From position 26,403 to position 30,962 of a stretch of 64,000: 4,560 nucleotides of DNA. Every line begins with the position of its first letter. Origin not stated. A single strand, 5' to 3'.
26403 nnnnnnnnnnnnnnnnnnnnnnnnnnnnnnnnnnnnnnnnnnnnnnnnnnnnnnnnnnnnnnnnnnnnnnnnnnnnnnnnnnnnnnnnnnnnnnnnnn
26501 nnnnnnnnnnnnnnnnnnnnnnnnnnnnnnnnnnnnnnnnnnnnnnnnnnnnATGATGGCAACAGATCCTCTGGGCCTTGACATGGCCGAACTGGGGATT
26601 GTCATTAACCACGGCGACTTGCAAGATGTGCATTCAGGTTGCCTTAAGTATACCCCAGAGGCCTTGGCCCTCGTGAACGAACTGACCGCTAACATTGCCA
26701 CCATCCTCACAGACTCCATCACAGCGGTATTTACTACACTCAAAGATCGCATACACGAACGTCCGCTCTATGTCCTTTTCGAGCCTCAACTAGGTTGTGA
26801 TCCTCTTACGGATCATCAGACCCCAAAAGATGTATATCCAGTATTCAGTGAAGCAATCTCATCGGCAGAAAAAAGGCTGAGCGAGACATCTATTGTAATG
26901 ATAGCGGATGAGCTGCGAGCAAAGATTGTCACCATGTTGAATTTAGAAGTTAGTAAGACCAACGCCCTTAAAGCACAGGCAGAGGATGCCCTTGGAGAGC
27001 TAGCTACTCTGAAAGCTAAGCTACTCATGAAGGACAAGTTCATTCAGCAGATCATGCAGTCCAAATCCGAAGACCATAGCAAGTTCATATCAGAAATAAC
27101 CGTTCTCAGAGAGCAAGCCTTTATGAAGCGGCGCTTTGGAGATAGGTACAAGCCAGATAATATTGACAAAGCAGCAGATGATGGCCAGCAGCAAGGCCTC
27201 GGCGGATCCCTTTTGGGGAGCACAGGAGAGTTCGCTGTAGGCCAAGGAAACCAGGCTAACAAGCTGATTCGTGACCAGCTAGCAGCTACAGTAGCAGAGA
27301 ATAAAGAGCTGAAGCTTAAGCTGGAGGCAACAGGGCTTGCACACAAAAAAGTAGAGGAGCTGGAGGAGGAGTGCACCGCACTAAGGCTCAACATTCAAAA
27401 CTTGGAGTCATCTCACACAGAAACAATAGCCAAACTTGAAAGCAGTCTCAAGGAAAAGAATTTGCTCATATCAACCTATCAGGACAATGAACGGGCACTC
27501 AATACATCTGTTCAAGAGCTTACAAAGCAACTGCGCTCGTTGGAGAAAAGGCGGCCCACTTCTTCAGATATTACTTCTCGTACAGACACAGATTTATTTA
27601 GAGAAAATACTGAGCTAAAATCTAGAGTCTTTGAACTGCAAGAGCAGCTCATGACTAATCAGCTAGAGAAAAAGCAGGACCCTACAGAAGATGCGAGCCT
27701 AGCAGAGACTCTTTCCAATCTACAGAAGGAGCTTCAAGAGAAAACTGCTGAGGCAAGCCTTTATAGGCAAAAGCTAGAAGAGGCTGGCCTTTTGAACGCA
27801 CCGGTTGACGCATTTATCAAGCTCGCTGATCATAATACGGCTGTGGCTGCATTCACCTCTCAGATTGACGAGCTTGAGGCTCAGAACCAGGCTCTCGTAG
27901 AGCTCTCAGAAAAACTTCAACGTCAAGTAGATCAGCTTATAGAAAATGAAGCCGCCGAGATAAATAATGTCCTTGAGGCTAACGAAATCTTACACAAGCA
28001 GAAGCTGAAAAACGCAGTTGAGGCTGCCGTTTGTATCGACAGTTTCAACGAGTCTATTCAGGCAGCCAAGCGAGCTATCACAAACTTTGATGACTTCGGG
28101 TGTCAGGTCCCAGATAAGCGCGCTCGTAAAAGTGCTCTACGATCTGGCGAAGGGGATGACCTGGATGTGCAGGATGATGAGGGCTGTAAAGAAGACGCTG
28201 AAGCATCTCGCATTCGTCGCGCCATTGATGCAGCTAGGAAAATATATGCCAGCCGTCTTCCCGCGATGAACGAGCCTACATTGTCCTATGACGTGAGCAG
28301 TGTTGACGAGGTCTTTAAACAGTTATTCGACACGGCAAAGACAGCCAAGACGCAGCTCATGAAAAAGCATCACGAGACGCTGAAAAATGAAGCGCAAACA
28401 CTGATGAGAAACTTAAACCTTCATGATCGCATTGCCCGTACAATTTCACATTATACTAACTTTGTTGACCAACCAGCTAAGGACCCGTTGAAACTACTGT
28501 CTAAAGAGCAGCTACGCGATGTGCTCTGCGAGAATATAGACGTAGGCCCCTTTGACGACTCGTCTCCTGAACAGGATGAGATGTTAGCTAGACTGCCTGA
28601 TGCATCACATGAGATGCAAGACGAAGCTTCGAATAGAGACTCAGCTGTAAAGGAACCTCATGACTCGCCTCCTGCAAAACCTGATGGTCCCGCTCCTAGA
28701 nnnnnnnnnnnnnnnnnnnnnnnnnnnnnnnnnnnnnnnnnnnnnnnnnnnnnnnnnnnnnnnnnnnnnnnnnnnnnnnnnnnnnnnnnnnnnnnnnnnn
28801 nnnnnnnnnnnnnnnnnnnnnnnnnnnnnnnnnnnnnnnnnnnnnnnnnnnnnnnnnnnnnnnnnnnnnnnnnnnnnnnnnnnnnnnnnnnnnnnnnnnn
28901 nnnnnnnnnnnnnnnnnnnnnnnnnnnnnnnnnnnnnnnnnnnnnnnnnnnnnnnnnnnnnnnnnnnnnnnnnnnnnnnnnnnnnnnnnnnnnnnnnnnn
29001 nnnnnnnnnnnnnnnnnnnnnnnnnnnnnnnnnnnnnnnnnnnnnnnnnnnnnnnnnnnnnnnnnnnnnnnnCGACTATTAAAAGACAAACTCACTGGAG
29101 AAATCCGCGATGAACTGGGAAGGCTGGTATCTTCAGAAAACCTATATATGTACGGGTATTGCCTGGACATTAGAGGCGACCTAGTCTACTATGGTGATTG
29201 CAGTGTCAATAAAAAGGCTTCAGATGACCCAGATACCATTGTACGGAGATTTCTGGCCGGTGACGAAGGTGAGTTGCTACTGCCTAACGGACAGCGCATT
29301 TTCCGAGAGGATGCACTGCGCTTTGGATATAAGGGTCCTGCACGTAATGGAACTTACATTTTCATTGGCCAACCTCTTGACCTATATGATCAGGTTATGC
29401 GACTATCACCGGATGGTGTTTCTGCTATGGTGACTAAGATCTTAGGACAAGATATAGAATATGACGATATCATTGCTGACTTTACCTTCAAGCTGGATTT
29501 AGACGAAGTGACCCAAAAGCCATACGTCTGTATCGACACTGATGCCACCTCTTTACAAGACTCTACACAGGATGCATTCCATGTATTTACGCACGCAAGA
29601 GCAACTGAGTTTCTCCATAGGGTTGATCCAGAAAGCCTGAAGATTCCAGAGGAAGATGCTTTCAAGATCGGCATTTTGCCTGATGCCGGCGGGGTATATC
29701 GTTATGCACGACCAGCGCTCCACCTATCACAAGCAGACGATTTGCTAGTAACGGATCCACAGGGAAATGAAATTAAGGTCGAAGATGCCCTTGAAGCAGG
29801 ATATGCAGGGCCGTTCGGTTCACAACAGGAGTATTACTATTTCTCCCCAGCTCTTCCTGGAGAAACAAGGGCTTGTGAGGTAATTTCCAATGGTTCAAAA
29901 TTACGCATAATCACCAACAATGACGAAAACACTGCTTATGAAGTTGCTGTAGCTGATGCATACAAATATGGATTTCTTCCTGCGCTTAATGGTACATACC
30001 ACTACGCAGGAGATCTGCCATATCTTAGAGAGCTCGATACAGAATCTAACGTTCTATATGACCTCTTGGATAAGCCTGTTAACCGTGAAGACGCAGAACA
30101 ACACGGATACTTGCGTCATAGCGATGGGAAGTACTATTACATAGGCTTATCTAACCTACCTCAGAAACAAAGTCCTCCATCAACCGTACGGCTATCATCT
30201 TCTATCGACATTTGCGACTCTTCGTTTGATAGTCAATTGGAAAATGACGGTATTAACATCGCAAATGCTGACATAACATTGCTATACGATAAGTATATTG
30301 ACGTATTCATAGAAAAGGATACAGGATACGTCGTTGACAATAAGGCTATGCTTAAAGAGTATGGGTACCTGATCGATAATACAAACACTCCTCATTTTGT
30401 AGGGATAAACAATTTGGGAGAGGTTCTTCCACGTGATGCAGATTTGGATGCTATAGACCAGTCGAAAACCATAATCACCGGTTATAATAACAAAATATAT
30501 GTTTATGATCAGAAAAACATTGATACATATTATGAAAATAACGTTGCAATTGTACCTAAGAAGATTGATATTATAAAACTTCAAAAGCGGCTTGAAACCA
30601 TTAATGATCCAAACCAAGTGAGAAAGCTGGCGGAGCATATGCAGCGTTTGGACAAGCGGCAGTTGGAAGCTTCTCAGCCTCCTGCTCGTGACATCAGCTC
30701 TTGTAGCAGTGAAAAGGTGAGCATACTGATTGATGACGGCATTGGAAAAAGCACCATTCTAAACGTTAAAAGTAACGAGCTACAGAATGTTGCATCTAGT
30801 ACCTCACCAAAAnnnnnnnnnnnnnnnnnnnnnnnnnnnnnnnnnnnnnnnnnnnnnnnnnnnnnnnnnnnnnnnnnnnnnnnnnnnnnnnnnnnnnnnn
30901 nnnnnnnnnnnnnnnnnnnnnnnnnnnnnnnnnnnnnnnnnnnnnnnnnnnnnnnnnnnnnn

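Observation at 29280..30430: Y/G-rich '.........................' repeats inside the giant paralogues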

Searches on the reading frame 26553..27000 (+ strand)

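Call 73: search_solved_structures(query=A6, max_evalue=1, show_alignments=2)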
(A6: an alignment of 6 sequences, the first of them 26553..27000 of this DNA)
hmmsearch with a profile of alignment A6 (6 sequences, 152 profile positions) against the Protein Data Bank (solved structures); distinct sequences matched with E-value up to 1: 4.
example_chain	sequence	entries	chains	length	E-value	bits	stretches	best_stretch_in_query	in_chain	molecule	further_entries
5j4a_A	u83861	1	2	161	0.023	18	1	69-112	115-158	tRNA nuclease CdiA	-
3nkz_A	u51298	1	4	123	0.23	14.7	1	83-143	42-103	Flagellar protein fliT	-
6snz_A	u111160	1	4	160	0.33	14.2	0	112-147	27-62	Prelamin-A/C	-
5khu_Q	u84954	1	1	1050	0.91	12.8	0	92-147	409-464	Mitotic checkpoint serine/threonine-protein kinase BUB1 beta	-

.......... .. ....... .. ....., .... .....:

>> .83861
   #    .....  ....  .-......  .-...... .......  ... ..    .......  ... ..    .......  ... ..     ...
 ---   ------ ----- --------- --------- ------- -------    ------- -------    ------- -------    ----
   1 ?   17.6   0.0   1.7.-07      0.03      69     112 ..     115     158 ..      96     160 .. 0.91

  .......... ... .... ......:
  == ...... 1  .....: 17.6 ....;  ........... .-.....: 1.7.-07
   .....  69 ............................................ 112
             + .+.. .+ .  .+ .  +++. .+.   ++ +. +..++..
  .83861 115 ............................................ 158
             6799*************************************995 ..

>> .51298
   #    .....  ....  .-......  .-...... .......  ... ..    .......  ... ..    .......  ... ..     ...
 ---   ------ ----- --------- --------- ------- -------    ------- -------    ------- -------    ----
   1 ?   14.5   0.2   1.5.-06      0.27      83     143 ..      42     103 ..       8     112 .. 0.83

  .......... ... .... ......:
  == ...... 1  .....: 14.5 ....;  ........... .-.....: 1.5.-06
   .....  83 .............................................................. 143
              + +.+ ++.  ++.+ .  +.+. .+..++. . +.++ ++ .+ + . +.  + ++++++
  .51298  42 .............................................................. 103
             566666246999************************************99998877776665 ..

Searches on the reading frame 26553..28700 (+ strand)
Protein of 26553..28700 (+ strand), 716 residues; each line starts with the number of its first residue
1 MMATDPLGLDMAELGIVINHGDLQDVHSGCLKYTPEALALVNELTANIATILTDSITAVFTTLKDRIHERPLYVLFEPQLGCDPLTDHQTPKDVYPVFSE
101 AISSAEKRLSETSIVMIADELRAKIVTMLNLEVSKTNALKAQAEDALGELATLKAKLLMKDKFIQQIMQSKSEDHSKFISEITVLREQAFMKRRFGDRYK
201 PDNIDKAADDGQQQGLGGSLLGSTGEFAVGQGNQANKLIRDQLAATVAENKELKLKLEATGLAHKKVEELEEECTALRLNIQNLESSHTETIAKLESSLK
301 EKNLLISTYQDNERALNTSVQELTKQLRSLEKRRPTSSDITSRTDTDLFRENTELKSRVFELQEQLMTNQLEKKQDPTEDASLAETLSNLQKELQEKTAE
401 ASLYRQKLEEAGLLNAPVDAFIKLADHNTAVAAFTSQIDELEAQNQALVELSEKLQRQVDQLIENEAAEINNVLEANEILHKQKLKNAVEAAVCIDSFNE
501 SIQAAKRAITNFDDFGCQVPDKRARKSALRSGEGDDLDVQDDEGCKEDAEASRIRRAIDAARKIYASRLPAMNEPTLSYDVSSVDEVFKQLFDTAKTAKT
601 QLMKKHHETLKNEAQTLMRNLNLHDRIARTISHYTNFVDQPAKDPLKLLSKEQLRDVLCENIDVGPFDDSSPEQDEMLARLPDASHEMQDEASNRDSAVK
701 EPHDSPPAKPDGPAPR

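Call 62: search_solved_structures(query=window:26553-28700:+, max_evalue=0.01)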
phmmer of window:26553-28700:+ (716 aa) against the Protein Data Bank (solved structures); distinct sequences matched with E-value up to 0.01: 0.

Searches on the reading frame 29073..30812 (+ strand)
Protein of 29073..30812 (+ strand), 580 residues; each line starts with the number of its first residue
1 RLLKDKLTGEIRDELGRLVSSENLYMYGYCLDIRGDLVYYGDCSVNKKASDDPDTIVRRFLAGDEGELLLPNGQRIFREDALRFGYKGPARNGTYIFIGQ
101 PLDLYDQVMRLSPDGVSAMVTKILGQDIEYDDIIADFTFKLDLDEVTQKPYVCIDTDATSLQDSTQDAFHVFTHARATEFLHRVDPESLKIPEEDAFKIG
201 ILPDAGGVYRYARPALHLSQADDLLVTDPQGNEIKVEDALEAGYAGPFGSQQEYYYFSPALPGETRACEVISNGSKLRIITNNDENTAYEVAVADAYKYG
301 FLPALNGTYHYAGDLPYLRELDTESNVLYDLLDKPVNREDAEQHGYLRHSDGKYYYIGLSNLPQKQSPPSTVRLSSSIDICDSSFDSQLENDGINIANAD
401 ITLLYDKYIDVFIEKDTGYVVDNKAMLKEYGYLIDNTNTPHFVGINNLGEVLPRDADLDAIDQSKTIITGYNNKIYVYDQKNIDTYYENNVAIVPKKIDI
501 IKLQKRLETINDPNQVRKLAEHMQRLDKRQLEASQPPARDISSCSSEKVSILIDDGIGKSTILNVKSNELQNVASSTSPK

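Call 6: search_protein_families(library=pfam, proteins=[window:29280-30430:+], max_evalue=1)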
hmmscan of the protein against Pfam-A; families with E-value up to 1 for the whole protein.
window:29280-30430:+ (383 aa): 1 family
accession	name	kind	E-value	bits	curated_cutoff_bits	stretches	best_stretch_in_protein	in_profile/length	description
PF16007.11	DUF4777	-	0.32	11.7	34.4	0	270-286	49-65/66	Domain of unknown function (DUF4777)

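Call 10: find_homologous_proteins(query=window:29190-30600:+, max_evalue=0.001)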
Query window:29190-30600:+: 8000 candidates shared short words with the query, none scored E <= 0.001.

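Call 25: predict_structure(protein=window:29190-30480:+)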
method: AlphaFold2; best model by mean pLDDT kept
length: 430 residues; sequences in the alignment: 1
mean_pLDDT: 34.7   pTM: 0.21
mean pLDDT of the five models: 34.7, 33.5, 32.2, 31.8, 30.7
residues with pLDDT >= 90: 0; 70-90: 0; 50-70: 11; < 50: 419
segments of 3 or more residues with pLDDT < 50: 1-30, 32-34, 39-235, 241-245, 252-430
pLDDT, mean of each block of 10 residues (from residue 1): 28 31 42 49 42 38 34 38 41 34 28 28 26 29 33 35 31 29 37 43 35 26 36 49 48 47 39 33 27 35 36 35 25 25 33 32 29 32 34 35 36 37 33
secondary structure, 60 per line:
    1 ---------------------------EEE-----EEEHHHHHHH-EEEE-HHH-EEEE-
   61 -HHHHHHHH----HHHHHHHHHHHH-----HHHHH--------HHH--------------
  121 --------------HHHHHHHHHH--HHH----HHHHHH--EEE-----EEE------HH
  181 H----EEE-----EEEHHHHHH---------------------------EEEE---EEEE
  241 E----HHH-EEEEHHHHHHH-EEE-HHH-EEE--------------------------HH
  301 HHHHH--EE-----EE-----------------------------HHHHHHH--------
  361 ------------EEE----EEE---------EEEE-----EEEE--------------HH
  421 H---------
elements in order: E28-30 E36-38 H39-45 E47-50 E56-59 H62-69 H74-85 H91-95 H135-144 H154-159 E162-164 E170-172 E186-188 E194-196 H197-202 E230-233 E237-241 E250-253 H254-260 E262-264 E270-272 H299-305 H346-352 E373-375 E380-382 E392-395 E401-404

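Call 30: search_protein_representatives(protein=window:29073-30812:+)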
Query: 580 residues. Proteins with E-value up to 0.001 (for the whole library): 2; up to 1e-10: 2; up to 1e-30: 1. The best 2 are listed.
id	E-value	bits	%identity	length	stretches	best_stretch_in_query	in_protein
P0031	1.4e-275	931.8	71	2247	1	1-579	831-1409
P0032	3.4e-30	121.7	31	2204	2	188-494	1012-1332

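Call 31: list_cluster_members(proteins=[P0031, P0032])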
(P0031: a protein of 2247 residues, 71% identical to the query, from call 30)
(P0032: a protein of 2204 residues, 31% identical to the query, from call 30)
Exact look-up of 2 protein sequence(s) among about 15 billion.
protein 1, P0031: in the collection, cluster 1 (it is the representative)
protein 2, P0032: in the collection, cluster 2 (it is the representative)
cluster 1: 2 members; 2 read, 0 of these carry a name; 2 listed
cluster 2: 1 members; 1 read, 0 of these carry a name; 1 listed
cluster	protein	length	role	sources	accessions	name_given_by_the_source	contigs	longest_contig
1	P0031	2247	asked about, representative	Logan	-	-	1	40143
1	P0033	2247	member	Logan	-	-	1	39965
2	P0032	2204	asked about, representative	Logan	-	-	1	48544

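Call 64: find_encoding_contigs(protein=P0032, flank=10000, max_places=2)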
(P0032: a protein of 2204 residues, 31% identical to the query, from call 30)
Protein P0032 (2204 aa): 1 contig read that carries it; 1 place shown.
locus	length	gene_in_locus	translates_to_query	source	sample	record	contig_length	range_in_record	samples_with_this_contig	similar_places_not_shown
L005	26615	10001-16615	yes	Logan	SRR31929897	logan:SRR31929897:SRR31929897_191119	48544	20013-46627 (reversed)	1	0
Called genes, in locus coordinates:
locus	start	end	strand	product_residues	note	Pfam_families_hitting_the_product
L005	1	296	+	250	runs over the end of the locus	PF00227:Proteasome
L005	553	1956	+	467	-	-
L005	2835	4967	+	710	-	-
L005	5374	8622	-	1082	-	PF00225:Kinesin, PF16796:Microtub_bd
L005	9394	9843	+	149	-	PF00258:Flavodoxin_1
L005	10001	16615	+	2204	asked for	-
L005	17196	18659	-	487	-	PF01733:Nucleoside_tran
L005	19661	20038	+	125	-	-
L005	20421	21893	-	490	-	-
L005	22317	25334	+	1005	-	PF01554:MatE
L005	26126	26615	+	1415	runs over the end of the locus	PF01554:MatE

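Call 68: list_cluster_members(proteins=[L005:9394-9840:+, L005:17196-18656:-, L005:553-1953:+, L005:5374-8619:-, L005:2835-4964:+])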
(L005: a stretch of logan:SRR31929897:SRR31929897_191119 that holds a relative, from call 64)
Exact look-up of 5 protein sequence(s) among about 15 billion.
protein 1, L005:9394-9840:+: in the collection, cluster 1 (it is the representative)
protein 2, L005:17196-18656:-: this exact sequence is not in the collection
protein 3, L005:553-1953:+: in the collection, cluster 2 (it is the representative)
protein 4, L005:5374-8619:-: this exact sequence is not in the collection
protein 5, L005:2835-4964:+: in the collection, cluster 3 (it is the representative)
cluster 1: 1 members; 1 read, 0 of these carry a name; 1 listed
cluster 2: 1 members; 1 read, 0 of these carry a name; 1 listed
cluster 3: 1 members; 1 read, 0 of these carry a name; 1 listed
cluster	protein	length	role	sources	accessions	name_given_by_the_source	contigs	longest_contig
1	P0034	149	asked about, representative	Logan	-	-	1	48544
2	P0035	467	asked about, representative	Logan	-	-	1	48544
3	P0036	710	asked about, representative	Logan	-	-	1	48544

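Call 79: find_encoding_contigs(protein=P0031, flank=3000, max_places=2)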
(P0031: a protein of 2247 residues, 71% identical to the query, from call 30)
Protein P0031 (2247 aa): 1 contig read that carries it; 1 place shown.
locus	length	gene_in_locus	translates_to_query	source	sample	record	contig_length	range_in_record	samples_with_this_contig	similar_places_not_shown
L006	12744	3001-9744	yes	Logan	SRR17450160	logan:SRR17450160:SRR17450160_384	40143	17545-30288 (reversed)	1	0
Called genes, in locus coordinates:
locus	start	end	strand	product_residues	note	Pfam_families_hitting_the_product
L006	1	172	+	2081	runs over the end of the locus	-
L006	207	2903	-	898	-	-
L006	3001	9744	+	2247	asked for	-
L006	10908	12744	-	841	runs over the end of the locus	PF12796:Ank_2, PF13637:Ank_4 (faint), PF13857:Ank_5 (faint), PF00023:Ank (faint), PF13606:Ank_3 (faint), PF12796:Ank_2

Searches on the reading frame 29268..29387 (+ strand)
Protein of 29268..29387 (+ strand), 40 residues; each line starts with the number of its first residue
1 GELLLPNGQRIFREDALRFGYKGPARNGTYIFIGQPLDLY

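Call 20: search_solved_structures(query=A1, max_evalue=10, show_alignments=3)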
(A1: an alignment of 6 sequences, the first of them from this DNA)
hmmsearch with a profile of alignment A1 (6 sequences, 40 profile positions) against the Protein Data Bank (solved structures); distinct sequences matched with E-value up to 10: 0.

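Call 21: search_protein_families(library=pfam, alignment_id=A1, max_evalue=10)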
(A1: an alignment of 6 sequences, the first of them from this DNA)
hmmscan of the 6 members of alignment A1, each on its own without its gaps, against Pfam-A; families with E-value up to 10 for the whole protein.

A. member 1, seq(40 aa): 0 families

B. families by the number of members that match (of 6 scanned): 1 family
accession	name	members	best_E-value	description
PF16007.11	DUF4777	1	0.063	Domain of unknown function (DUF4777)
